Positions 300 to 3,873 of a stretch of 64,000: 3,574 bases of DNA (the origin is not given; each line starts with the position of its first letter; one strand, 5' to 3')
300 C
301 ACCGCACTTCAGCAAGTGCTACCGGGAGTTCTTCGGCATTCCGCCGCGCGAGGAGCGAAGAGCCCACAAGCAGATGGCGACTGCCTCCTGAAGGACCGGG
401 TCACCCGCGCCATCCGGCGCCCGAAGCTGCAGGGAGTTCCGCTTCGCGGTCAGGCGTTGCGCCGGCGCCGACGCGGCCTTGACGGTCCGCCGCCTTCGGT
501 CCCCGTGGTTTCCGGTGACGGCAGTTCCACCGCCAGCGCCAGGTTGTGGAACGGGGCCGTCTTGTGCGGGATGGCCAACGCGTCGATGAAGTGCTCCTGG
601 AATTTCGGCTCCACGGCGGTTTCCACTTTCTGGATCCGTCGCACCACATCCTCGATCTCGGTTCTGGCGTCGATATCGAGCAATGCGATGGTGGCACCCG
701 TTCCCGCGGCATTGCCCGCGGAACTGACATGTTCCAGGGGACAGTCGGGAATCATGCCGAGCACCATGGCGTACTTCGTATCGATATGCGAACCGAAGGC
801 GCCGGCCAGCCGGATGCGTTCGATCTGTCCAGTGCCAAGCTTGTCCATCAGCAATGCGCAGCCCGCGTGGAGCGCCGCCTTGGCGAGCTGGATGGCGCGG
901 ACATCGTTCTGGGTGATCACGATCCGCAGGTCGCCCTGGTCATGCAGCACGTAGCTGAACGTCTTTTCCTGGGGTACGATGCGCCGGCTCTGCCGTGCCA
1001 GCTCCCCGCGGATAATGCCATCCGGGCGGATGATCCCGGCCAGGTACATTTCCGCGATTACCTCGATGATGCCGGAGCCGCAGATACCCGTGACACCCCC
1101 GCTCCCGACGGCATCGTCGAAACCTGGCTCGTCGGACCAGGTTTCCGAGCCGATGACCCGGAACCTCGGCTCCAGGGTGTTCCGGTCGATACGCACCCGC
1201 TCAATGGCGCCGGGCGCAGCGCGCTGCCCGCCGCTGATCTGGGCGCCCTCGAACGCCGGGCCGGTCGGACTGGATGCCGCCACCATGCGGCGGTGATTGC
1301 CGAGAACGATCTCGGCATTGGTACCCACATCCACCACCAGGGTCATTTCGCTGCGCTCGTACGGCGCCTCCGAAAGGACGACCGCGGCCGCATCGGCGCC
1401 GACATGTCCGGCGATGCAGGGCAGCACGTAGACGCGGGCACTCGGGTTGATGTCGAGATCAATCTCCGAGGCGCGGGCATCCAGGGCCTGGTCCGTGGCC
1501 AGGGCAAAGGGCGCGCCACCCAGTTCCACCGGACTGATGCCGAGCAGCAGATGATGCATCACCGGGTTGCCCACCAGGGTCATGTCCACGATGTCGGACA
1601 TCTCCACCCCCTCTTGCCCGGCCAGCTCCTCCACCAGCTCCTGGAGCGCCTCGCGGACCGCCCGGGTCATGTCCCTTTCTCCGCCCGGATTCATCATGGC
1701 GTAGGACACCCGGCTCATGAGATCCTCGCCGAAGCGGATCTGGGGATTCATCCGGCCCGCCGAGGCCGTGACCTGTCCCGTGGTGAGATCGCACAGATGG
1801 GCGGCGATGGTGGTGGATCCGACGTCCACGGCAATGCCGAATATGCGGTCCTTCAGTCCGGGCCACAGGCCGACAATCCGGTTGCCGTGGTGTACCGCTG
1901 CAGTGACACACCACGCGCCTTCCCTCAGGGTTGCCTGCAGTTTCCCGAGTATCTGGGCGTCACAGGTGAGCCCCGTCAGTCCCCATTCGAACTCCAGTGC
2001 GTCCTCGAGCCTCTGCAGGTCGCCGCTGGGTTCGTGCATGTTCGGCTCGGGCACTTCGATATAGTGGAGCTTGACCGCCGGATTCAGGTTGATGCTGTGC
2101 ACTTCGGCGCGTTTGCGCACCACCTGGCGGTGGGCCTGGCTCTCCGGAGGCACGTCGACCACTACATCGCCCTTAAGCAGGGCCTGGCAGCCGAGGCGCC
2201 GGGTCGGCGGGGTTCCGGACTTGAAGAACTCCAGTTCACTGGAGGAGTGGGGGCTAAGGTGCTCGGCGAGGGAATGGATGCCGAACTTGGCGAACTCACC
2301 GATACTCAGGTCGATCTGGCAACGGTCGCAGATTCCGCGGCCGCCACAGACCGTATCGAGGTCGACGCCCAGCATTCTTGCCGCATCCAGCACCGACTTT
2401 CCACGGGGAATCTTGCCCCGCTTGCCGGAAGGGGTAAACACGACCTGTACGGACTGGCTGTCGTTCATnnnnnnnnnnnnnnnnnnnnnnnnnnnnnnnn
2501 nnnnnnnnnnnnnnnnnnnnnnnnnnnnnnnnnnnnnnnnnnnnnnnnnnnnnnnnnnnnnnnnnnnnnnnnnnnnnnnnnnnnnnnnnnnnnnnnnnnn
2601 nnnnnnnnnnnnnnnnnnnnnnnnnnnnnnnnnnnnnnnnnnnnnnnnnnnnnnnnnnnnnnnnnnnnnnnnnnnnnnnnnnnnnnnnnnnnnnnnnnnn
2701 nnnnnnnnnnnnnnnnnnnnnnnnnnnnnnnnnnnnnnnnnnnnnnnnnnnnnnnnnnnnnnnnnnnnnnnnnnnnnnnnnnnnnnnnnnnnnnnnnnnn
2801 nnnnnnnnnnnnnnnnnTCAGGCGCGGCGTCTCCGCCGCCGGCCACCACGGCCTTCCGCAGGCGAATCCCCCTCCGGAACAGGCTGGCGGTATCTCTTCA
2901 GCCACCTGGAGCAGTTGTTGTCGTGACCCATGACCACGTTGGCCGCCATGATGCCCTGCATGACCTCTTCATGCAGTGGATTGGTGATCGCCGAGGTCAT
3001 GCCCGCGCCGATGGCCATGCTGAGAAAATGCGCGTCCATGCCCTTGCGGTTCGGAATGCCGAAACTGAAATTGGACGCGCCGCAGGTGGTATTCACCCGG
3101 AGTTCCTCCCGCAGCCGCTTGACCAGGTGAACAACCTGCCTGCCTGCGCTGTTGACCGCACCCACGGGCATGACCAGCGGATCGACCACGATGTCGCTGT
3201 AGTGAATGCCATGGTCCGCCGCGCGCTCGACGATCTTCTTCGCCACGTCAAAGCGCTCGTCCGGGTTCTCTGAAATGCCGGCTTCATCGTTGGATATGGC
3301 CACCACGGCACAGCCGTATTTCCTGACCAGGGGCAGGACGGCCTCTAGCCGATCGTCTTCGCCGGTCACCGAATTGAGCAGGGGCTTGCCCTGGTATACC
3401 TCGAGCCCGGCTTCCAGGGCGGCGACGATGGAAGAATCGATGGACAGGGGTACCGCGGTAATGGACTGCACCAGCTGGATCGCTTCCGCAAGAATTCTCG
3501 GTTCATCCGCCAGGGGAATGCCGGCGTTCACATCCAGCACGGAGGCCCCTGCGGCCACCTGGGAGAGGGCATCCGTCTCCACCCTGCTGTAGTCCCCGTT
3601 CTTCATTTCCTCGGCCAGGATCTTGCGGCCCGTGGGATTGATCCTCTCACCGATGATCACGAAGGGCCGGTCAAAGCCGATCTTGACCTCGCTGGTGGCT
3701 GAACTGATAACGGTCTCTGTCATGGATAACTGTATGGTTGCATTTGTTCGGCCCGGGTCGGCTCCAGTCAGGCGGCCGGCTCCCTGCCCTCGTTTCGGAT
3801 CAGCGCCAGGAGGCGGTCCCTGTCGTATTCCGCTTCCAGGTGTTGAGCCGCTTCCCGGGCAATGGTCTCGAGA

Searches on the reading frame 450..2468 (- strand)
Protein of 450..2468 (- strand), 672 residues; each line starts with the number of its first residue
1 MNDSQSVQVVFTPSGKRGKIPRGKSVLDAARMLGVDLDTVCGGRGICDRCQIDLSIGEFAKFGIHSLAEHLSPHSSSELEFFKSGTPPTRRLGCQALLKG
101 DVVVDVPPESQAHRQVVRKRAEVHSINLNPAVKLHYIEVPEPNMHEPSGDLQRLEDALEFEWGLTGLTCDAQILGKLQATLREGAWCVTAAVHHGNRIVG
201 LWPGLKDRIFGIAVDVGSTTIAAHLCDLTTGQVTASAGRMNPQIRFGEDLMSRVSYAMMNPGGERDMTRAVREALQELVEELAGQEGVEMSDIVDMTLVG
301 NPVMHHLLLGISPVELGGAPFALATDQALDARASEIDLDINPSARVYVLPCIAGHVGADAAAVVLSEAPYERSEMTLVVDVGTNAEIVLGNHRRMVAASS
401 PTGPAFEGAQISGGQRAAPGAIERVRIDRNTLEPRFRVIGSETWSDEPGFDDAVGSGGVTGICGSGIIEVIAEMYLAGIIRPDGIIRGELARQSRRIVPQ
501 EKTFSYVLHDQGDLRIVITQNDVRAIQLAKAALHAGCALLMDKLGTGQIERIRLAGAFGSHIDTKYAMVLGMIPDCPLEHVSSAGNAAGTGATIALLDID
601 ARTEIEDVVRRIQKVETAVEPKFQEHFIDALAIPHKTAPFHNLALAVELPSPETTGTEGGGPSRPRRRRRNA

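Call 79: search_protein_families(library=pfam, proteins=[window:450-2468:-], max_evalue=0.0001)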
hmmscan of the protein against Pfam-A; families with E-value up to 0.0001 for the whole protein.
window:450-2468:- (672 aa): 3 families
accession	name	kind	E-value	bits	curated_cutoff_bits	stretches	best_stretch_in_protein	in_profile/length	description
PF14574.11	RACo_C_ter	-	1.8e-91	306.3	27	1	374-642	1-259/261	C-terminal domain of RACo the ASKHA domain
PF17651.6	Raco_middle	-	3.9e-50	170.1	26.8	1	210-366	1-157/163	RACo middle region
PF17650.6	RACo_linker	-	2.9e-28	97.9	26.2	1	122-207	2-85/86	RACo linker region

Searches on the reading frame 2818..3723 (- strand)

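Call 79: search_protein_families(library=pfam, proteins=[window:2818-3723:-], max_evalue=0.0001)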
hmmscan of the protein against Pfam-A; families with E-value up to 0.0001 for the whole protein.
window:2818-3723:- (301 aa): 2 families
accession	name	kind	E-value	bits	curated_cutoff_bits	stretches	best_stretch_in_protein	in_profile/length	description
PF00809.28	Pterin_bind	-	4e-28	99.1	25.5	1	25-248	1-244/244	Pterin binding enzyme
PF03599.22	CdhD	-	4.4e-08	32.7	24.8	1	72-189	79-183/387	CO dehydrogenase/acetyl-CoA synthase delta subunit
